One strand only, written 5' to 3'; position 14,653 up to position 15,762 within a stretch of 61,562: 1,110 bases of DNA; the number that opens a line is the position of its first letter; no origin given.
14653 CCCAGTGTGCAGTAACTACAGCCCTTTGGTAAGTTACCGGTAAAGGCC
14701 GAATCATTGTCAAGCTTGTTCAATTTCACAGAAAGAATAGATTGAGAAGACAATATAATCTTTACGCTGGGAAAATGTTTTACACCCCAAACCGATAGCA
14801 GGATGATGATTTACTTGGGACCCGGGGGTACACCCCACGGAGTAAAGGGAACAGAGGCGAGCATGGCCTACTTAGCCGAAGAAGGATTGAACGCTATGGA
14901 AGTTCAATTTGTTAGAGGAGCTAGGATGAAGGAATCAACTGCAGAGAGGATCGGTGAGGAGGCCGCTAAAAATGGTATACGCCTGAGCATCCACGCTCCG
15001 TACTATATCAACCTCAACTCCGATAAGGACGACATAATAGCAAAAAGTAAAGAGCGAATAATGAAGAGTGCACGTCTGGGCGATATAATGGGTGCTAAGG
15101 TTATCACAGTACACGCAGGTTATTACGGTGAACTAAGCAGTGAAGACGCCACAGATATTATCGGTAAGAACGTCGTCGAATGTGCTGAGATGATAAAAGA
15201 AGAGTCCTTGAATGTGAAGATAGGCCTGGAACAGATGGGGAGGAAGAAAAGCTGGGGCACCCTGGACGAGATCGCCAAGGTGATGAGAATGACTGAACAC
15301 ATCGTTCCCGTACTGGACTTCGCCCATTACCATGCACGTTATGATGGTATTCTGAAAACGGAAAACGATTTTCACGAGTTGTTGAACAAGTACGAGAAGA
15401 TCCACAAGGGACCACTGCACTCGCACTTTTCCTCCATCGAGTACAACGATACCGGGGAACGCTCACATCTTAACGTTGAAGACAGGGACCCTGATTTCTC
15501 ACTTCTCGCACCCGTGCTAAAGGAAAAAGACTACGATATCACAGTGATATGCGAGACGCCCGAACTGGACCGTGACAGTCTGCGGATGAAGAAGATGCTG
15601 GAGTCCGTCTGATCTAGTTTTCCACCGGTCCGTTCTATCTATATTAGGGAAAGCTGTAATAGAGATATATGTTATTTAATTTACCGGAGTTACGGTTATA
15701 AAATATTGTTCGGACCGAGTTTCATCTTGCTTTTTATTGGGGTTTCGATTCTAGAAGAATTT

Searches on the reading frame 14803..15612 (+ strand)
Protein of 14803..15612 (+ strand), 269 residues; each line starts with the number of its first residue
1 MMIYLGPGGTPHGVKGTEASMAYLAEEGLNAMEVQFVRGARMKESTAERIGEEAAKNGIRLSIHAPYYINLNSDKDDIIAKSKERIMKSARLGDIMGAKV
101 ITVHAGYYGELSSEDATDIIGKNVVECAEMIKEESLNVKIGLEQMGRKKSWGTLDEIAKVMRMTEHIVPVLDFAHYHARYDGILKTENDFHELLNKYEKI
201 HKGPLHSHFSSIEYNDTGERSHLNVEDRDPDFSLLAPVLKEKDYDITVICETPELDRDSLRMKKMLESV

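Call 8: search_protein_families(library=pfam, proteins=[window:14803-15612:+], max_evalue=0.01)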
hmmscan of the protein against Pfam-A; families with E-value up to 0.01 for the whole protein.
window:14803-15612:+ (269 aa): 2 families
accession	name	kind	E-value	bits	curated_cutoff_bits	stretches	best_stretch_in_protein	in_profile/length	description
PF01261.30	AP_endonuc_2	-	9.6e-30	104.5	31.1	1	22-254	2-231/249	Xylose isomerase-like TIM barrel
PF03851.20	UvdE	-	8.6e-07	28.9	24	1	45-189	86-221/275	UV-endonuclease UvdE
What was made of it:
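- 14803..15612 (+): Intact endonuclease-IV-like (xylose-isomerase-like TIM barrel) gene, 269 aa. This is the target gene; its last 95 nt are the proximal repeat plus a replacement tail. Pfam AP_endonuc_2 9.6e-30 and UvdE 8.6e-07 (call 8).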

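Call 10: find_related_loci(query=window:14803-15609:+, collection=genome_contigs, flank=10000)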
Query window:14803-15609:+ (269 aa) in genome_contigs; peptide patterns used: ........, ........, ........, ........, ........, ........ (x = any residue, [..] = any of these).
139 stretches matched a pattern; 73 encode a relative of the query (tblastn E <= 1e-3); 72 distinct loci.
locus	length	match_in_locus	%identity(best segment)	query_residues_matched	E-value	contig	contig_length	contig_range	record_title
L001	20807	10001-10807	89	1-269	5e-163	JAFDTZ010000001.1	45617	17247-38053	MAG: Thermoplasmata archaeon isolate HAP25 k141_217737_length_45617_cov_9.9735, whole genome shotgun sequence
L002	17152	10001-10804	85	2-269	4e-157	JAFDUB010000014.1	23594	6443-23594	MAG: Thermoplasmata archaeon isolate HAP27 k141_706614_length_23594_cov_13.7431, whole genome shotgun sequence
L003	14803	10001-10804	83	2-269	7e-154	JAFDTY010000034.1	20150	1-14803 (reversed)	MAG: Candidatus Haladaptatiplasma halalkaliphilum isolate HAP24 k141_1089646_length_20150_cov_11.0000, whole genome shot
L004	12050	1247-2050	81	2-269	2e-147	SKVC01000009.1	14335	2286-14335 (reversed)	MAG: Thermoplasmata archaeon isolate CSSed162cmB_145 CSSed16-2cmB-12434, whole genome shotgun sequence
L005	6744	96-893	78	2-267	1e-139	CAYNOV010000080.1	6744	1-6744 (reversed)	MAG TPA_asm: uncultured Thermoplasmata archaeon isolate binchicken_co32_401 genome assembly, contig: NODE_20475_length_6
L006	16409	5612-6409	76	2-267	3e-139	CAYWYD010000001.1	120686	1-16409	MAG TPA_asm: uncultured Thermoplasmata archaeon isolate ERP127260_co1_119 genome assembly, contig: NODE_17_length_120686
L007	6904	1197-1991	78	2-266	3e-139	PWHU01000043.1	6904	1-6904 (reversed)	MAG: Thermoplasmata archaeon isolate T1Sed10_113R1 T1-Sed10-C13965, whole genome shotgun sequence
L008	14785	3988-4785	78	2-267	5e-139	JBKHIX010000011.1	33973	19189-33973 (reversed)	MAG: Thermoplasmata archaeon isolate D3M20_1 NODE_13_length_33973_cov_6.107288, whole genome shotgun sequence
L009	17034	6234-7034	79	2-268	9e-138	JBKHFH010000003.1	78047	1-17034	MAG: Thermoplasmata archaeon isolate D1M05_39 NODE_65_length_78047_cov_38.015002, whole genome shotgun sequence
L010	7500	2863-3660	76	2-267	3e-137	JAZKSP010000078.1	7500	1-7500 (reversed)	MAG: Thermoplasmatota archaeon isolate NA-30cm_bin.7 NODE_1232_length_7500_cov_20.082069, whole genome shotgun sequence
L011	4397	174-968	77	2-266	1e-139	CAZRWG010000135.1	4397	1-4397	MAG TPA_asm: uncultured Thermoplasmata archaeon isolate binchicken_co32_421 genome assembly, contig: NODE_37087_length_4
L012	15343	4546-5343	76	2-267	4e-137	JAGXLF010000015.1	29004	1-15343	MAG: Thermoplasmatota archaeon isolate GSL_GSL3510_9 NODE_161_length_29004_cov_14.573, whole genome shotgun sequence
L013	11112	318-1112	76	2-266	1e-136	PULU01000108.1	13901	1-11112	MAG: Thermoplasmata archaeon isolate B1Sed10_34 B1-Sed10-C5496, whole genome shotgun sequence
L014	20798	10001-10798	75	2-267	2e-136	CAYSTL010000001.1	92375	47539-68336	MAG TPA_asm: uncultured Thermoplasmata archaeon isolate ERP127260_co1_34 genome assembly, contig: NODE_31_length_92375_c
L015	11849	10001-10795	77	2-266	2e-136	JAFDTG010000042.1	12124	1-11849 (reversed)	MAG: Candidatus Saliniplasma halalkaliphilum isolate HAP6 k141_479683_length_12124_cov_41.6492, whole genome shotgun seq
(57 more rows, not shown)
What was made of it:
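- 14803..15612 (+): It is 89% identical to the orthologue in L001 (call 10).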

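Call 11: find_encoding_contigs(protein=window:14803-15609:+, flank=10000, max_places=10)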
Protein window:14803-15609:+ (269 aa): no gene with exactly this product is on record in the collection.
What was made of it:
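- Tried and rejected: An exact-protein look-up found nothing (call 11).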

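Call 23: find_homologous_proteins(query=window:14803-15609:+, max_evalue=1e-80)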
Query window:14803-15609:+ (269 aa): 53 proteins with E <= 1e-80 among 1433 candidates.
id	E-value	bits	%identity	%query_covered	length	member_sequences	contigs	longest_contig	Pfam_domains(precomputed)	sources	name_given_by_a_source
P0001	2.9e-174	596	100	100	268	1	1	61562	PF01261.31,PF03851.21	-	-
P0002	1.3e-146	505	83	100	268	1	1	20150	PF01261.31,PF03851.21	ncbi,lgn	-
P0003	5.3e-144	497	81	100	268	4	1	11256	PF01261.31,PF03851.21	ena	-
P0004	1.8e-141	488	80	100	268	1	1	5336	PF01261.31,PF03851.21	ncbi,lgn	-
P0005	6.1e-141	486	81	100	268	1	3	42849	PF01261.31,PF03851.21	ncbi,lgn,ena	-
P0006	1.6e-140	485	80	100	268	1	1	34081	PF01261.31,PF03851.21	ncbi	-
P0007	3.4e-138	477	79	99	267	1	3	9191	PF01261.31,PF03851.21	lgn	-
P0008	1.5e-134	466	88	88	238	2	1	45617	PF01261.31,PF03851.21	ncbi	-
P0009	1.2e-133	463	77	99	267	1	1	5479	PF01261.31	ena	-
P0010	8.4e-133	460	78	99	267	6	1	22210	PF01261.31,PF03851.21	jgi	-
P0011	2.0e-132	459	78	99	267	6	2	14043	PF01261.31,PF03851.21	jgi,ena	-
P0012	2.7e-132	458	76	99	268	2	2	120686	PF01261.31,PF03851.21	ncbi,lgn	-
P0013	2.8e-132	458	78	99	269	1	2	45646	PF01261.31,PF03851.21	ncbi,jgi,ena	-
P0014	9.1e-132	456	76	99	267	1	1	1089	PF01261.31,PF03851.21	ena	-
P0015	1.2e-131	456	77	99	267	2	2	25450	PF01261.31,PF03851.21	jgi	-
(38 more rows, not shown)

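Call 24: find_encoding_contigs(protein=P0005, flank=10000, max_places=3)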
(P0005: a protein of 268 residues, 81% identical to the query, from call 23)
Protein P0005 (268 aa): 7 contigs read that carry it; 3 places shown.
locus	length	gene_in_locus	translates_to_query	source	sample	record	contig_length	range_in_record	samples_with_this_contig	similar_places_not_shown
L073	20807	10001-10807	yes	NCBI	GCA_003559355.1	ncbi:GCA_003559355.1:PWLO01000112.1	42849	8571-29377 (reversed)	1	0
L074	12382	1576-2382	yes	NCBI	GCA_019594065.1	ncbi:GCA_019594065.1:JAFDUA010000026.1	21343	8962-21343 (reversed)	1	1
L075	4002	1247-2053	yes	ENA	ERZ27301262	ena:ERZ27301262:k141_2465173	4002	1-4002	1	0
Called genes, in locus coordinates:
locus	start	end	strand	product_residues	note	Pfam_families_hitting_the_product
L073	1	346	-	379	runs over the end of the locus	PF00155:Aminotran_1_2 (faint), PF00266:Aminotran_5 (weak), PF00282:Pyridoxal_deC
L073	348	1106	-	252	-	PF13367:PrsW-protease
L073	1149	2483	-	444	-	PF13513:HEAT_EZ (faint), PF13646:HEAT_2, PF20168:PDS5 (faint), PF25757:TPR_DNAAF5 (faint), PF25767:ARM_TBCD_2nd (faint), PF01602:Adaptin_N (faint), PF03130:HEAT_PBS (faint), PF13646:HEAT_2, +6 more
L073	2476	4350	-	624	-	PF02934:GatB_N, PF02938:GAD, PF02637:GatB_Yqey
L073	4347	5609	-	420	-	PF18195:GatD_N, PF00710:Asparaginase, PF17763:Asparaginase_C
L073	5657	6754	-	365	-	-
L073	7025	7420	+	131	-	PF10130:PIN_2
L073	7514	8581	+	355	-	PF02073:Peptidase_M29, PF26233:NicX (faint)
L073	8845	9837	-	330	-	PF04055:Radical_SAM (weak), PF26257:DUF8061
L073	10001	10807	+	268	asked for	PF01261:AP_endonuc_2, PF03851:UvdE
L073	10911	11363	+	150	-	-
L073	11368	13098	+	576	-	PF00437:T2SSE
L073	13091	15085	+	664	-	-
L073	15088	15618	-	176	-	PF01558:POR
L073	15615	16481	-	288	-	PF02775:TPP_enzyme_C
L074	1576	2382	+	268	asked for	PF01261:AP_endonuc_2, PF03851:UvdE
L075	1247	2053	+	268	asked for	PF01261:AP_endonuc_2, PF03851:UvdE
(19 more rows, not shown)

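Call 25: find_encoding_contigs(protein=P0006, flank=10000, max_places=3)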
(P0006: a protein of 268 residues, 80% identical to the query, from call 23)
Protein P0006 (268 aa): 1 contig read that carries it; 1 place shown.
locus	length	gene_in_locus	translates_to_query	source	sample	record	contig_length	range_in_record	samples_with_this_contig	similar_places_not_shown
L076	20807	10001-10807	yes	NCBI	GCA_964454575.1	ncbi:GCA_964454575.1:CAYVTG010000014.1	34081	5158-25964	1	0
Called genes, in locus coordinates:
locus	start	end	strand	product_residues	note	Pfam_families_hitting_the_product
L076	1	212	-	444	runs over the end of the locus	-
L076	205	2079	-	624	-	PF02934:GatB_N, PF02938:GAD, PF02637:GatB_Yqey, PF09424:YqeY (faint)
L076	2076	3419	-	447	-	PF18195:GatD_N, PF00710:Asparaginase, PF17763:Asparaginase_C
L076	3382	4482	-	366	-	-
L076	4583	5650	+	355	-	PF02073:Peptidase_M29, PF26233:NicX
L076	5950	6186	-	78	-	-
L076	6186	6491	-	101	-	PF03683:UPF0175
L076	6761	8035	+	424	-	PF01381:HTH_3, PF13560:HTH_31 (weak), PF06114:Peptidase_M78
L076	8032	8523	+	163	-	PF14367:DUF4411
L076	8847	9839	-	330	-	PF04055:Radical_SAM (faint), PF26257:DUF8061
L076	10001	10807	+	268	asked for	PF01261:AP_endonuc_2, PF03851:UvdE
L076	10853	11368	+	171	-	-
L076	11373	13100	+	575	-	PF00437:T2SSE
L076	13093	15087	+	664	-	-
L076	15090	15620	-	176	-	PF01558:POR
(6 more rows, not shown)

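Call 26: find_encoding_contigs(protein=P0003, flank=10000, max_places=3)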
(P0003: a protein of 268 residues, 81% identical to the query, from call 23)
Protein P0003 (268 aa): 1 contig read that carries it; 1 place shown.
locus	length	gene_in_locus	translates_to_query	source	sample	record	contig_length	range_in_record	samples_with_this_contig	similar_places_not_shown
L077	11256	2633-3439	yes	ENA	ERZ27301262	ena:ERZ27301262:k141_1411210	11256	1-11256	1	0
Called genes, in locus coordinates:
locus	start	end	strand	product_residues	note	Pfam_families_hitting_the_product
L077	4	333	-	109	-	PF03683:UPF0175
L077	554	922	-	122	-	PF01850:PIN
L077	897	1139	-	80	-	PF02697:VAPB_antitox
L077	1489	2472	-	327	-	PF04055:Radical_SAM (weak), PF26257:DUF8061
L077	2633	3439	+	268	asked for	PF01261:AP_endonuc_2, PF03851:UvdE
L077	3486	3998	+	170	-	-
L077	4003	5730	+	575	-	PF00437:T2SSE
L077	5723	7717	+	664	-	-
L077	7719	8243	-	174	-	PF01558:POR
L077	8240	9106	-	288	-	PF02775:TPP_enzyme_C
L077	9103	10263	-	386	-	PF01855:POR_N, PF02780:Transketolase_C (weak), PF17147:PFOR_II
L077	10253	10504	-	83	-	PF00037:Fer4 (weak), PF12797:Fer4_2 (faint), PF12837:Fer4_6 (weak), PF13237:Fer4_10 (weak), PF14697:Fer4_21, PF12838:Fer4_7, PF13187:Fer4_9 (weak), PF00037:Fer4 (weak), +2 more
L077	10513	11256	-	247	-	?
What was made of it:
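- Tried and rejected: They say nothing about this junction (calls 24-26).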

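Call 31: search_protein_families(library=ncbifam, proteins=[window:14803-15612:+], max_evalue=0.01)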
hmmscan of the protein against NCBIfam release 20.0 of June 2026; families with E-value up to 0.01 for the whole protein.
window:14803-15612:+ (269 aa): 7 families
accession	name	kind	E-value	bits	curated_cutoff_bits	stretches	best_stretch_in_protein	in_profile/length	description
NF002196.0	PRK01060.1-1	equivalog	5.9e-12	45.5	333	1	47-259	51-267/297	deoxyribonuclease IV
TIGR00587.1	nfo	subfamily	1.8e-10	40.6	129.65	1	50-200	55-205/279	deoxyribonuclease IV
NF002198.0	PRK01060.1-3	equivalog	3.6e-10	39.9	244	1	21-256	15-240/253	deoxyribonuclease IV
NF002640.0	PRK02308.1-4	equivalog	2.7e-06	26.6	456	1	47-99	99-151/308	UV DNA damage repair endonuclease UvsE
NF002197.0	PRK01060.1-2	equivalog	0.0016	17.6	376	1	61-199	72-213/289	deoxyribonuclease IV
NF002199.0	PRK01060.1-4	equivalog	0.0023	17.1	315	1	63-201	68-207/282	deoxyribonuclease IV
TIGR00629.1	uvde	equivalog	0.0066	15.9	124.45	1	45-179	94-225/312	UV DNA damage repair endonuclease UvsE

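Call 45: find_related_loci(query=window:14803-15609:+, collection=viral_contigs, flank=10000)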
Query window:14803-15609:+ (269 aa) in viral_contigs; peptide patterns used: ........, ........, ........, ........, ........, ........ (x = any residue, [..] = any of these).
22 stretches matched a pattern, but none encodes a relative of the query by tblastn (E <= 1e-3).
